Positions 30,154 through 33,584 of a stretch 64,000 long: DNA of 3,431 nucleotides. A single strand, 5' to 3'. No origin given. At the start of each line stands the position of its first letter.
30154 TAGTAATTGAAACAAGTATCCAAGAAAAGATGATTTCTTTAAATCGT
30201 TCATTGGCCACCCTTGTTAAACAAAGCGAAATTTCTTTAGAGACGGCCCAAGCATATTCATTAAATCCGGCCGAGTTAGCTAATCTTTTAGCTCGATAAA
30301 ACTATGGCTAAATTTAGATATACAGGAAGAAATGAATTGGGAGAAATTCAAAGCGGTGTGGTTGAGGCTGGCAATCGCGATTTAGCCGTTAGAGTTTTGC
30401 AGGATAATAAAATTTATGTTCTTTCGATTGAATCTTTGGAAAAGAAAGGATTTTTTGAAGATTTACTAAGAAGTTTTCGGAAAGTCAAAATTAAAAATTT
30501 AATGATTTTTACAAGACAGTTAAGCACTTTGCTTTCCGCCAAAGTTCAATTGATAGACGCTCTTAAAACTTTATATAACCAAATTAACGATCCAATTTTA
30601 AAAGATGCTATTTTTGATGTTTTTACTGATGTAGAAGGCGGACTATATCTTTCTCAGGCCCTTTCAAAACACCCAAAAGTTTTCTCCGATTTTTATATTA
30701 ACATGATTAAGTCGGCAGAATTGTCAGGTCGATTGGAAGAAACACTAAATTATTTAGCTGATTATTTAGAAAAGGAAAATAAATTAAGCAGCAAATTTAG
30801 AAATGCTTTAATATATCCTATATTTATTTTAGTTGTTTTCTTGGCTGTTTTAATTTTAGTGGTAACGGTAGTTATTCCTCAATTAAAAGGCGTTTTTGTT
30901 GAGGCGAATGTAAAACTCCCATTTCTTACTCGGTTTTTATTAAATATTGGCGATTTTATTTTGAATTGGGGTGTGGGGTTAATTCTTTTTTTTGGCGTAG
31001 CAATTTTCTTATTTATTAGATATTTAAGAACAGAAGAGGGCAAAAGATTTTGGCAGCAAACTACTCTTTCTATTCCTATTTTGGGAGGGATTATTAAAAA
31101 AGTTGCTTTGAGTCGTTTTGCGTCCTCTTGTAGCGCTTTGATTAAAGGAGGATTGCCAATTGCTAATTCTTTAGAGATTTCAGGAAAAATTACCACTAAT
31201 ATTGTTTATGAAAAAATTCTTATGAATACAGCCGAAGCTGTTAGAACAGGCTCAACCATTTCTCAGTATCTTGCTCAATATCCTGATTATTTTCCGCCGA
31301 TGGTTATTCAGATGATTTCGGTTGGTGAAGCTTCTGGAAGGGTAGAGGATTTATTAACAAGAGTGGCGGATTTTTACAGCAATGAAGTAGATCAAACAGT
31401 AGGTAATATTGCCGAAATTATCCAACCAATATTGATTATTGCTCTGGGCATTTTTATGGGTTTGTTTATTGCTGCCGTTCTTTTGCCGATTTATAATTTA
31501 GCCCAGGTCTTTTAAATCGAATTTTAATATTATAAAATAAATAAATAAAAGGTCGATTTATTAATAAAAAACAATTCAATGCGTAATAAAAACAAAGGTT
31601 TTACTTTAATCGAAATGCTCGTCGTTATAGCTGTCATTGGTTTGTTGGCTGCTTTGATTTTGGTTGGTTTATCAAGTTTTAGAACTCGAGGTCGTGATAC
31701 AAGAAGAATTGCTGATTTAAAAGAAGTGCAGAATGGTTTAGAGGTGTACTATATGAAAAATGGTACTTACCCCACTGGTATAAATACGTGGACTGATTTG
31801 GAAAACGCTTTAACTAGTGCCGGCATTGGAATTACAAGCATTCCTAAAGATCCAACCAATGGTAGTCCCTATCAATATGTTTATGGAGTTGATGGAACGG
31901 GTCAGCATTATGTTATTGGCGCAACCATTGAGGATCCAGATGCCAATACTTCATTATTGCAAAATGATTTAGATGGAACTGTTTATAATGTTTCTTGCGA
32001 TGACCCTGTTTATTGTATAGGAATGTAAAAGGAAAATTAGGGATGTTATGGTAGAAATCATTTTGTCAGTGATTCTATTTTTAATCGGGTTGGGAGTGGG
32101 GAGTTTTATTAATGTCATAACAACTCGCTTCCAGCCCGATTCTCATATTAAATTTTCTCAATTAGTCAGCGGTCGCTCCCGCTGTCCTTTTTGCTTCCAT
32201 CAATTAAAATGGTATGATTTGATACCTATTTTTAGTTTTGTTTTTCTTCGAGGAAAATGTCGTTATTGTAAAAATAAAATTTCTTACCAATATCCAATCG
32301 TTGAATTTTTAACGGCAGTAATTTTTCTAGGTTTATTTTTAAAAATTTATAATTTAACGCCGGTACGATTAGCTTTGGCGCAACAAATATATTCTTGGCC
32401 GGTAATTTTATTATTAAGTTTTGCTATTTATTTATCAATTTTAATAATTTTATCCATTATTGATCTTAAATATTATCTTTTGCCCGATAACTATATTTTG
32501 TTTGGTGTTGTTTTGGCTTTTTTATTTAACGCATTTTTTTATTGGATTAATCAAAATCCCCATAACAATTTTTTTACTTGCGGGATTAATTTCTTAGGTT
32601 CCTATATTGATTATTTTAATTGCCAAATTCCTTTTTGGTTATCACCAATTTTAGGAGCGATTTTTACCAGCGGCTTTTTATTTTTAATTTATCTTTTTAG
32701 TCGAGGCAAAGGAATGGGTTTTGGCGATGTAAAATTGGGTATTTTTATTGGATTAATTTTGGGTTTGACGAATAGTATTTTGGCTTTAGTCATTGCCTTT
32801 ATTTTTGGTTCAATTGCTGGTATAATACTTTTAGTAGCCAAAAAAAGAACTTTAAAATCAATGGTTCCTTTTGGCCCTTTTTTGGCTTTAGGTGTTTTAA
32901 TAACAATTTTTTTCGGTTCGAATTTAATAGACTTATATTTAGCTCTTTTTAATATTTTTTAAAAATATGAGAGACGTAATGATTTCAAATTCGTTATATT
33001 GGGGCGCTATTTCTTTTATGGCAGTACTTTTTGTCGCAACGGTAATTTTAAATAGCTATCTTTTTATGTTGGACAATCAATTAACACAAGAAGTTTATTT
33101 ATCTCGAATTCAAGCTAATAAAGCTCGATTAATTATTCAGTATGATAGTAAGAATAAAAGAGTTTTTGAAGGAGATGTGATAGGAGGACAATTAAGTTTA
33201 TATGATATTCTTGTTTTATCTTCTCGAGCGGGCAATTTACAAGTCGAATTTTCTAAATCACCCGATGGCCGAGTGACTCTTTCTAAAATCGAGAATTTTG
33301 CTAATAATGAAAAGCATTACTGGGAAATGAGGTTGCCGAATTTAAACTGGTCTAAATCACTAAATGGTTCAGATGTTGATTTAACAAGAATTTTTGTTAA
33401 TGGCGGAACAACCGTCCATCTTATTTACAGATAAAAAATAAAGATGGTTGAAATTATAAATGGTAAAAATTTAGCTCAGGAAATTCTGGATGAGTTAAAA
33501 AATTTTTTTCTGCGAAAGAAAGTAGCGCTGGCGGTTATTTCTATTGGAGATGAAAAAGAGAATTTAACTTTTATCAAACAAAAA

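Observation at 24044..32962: Complete type IV pilus operon with two PilB paralogs, divergent ComFC and an LTD surface protein: a DNA-uptake/attachment module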

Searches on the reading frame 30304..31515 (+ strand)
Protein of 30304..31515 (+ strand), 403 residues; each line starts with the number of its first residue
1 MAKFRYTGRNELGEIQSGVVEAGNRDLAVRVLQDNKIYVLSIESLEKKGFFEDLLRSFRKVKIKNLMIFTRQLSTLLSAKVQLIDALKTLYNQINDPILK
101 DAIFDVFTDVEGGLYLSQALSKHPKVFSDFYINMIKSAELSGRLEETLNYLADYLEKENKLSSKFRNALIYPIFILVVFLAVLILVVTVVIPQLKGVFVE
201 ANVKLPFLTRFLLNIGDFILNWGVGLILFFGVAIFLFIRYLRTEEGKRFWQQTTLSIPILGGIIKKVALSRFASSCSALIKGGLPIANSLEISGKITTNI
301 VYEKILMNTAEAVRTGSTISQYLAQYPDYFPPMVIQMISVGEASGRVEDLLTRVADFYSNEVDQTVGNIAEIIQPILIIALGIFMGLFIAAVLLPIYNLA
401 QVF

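Call 3: search_protein_families(library=pfam, proteins=[window:30304-31515:+], max_evalue=0.01)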
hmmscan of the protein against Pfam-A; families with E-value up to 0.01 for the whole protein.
window:30304-31515:+ (403 aa): 2 families
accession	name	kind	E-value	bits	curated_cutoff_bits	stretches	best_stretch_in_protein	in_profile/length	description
PF00482.28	T2SSF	-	4.2e-61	204.9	25.2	2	69-192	1-125/125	Type II secretion system (T2SS), protein F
PF20990.2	DUF2207_C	-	2.2e-05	24.7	33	1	89-253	76-203/247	Predicted membrane protein (DUF2207) C-terminal domain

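Call 14: search_protein_families(library=ncbifam, proteins=[window:30304-31515:+], max_evalue=0.001)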
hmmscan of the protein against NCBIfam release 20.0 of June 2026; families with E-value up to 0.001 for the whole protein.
window:30304-31515:+ (403 aa): 6 families
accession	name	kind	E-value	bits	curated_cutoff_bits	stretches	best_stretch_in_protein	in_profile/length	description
TIGR02120.1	GspF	equivalog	1.3e-103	347.3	424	1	4-401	1-399/401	type II secretion system inner membrane protein GspF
NF052607.1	T4PiliAsmPilCThrm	equivalog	4.9e-92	309.1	700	1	1-399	1-400/406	type IV pilus assembly protein PilC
NF052606.1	T4PiliAsmPilCMyx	equivalog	3.4e-82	276.5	700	1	2-401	20-416/419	type IV pilus assembly protein PilC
NF007861.0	PRK10573.1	equivalog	3.5e-71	240.4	401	1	4-402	7-397/401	protein transport protein HofC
NF047826.1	T3SSXpsF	equivalog_domain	5.8e-69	232.8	650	1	1-401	1-402/405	type II secretion system protein XpsF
NF041012.2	T4P_ComGB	equivalog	2e-42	145.7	240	1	69-400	6-331/332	competence type IV pilus assembly protein ComGB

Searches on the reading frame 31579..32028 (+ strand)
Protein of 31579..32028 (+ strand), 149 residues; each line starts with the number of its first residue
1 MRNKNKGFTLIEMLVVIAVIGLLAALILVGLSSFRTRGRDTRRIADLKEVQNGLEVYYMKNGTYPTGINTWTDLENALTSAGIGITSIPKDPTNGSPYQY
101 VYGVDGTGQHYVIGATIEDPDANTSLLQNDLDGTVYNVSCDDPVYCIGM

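Call 3: search_protein_families(library=pfam, proteins=[window:31579-32028:+], max_evalue=0.01)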
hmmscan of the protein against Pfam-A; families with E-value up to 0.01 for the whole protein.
window:31579-32028:+ (149 aa): 2 families
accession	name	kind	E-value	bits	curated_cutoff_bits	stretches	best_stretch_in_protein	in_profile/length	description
PF07963.17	N_methyl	-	5.7e-10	38.8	21.2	1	2-27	1-26/27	Prokaryotic N-terminal methylation motif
PF08334.16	T2SSG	-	0.00014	22.3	21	1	44-103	15-79/108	Type II secretion system (T2SS), protein G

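Call 14: search_protein_families(library=ncbifam, proteins=[window:31579-32028:+], max_evalue=0.001)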
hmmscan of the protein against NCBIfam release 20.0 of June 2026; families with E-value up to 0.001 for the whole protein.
window:31579-32028:+ (149 aa): 11 families
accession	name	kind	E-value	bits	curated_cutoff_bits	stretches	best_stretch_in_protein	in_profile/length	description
TIGR01710.1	typeII_sec_gspG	equivalog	3.9e-14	52.8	88.85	1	6-102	1-103/134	type II secretion system major pseudopilin GspG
TIGR02532.1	IV_pilin_GFxxxE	domain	6.6e-09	35.2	16.3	1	6-28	2-24/24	prepilin-type N-terminal cleavage/methylation domain-containing protein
NF040999.1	pilin_ComGC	equivalog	2.7e-08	33.9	75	1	6-66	2-62/84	competence type IV pilus major pilin ComGC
NF041775.1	typeIV_PilA_Myxo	equivalog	2.8e-08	34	400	1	3-64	8-69/214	type IV pilin protein PilA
TIGR01708.2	typeII_sec_gspH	equivalog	7e-08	32.6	80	1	6-38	2-34/169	type II secretion system minor pseudopilin GspH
NF041013.1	T4P_ComGE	equivalog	1.7e-06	28.1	49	1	3-36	1-34/83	competence type IV pilus minor pilin ComGE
NF007862.0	PRK10574.1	equivalog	8.1e-05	22.8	138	1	3-28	2-27/145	prepilin peptidase-dependent pilin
TIGR02596.1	TIGR02596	subfamily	9.6e-05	22.5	70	1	8-30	1-23/196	Verru_Chthon cassette protein D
NF040982.1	ComGD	equivalog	0.00042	20.7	70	1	5-33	1-29/139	competence type IV pilus minor pilin ComGD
NF041002.1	pilin_ComGF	equivalog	0.00058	20.1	80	1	5-36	1-32/139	competence type IV pilus minor pilin ComGF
NF007800.0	PRK10506.1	equivalog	0.00058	19.7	158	1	3-39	6-42/163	prepilin peptidase-dependent protein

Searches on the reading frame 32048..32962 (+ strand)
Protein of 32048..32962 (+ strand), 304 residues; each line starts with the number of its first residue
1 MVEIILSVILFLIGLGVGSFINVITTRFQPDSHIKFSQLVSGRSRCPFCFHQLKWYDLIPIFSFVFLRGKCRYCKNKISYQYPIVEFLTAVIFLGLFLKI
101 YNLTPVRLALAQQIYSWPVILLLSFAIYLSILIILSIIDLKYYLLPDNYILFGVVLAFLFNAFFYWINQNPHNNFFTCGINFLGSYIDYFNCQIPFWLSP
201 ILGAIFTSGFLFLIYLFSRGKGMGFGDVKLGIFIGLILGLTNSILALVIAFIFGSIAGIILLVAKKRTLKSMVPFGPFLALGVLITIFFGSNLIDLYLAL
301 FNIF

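Call 3: search_protein_families(library=pfam, proteins=[window:32048-32962:+], max_evalue=0.01)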
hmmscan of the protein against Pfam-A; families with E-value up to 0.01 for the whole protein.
window:32048-32962:+ (304 aa): 2 families
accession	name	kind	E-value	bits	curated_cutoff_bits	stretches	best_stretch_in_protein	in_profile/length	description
PF06750.18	A24_N_bact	-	2.8e-30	104.7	23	1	12-99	1-83/84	Bacterial Peptidase A24 N-terminal domain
PF01478.23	Peptidase_A24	-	2.9e-11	44.2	26.5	1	127-259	2-104/104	Type IV leader peptidase family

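Call 14: search_protein_families(library=ncbifam, proteins=[window:32048-32962:+], max_evalue=0.001)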
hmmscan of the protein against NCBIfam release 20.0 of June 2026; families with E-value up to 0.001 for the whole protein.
window:32048-32962:+ (304 aa): 0 families

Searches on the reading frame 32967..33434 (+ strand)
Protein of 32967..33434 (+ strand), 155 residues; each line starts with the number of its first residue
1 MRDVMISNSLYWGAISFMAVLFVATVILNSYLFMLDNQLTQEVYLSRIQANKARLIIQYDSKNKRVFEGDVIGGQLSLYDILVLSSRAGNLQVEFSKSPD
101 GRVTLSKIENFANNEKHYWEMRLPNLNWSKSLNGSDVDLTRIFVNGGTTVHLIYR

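Call 4: search_protein_families(library=pfam, proteins=[window:32967-33434:+], max_evalue=0.01)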
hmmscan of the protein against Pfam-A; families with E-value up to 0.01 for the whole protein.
window:32967-33434:+ (155 aa): 0 families

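Call 64: search_protein_families(library=pfam, proteins=[window:32967-33434:+], max_evalue=5)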
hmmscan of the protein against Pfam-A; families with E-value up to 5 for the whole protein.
window:32967-33434:+ (155 aa): 1 family
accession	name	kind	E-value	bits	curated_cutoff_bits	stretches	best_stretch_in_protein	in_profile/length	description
PF02203.21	TarH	-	0.15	12.4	25.2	1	12-52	12-52/177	Tar ligand binding domain homologue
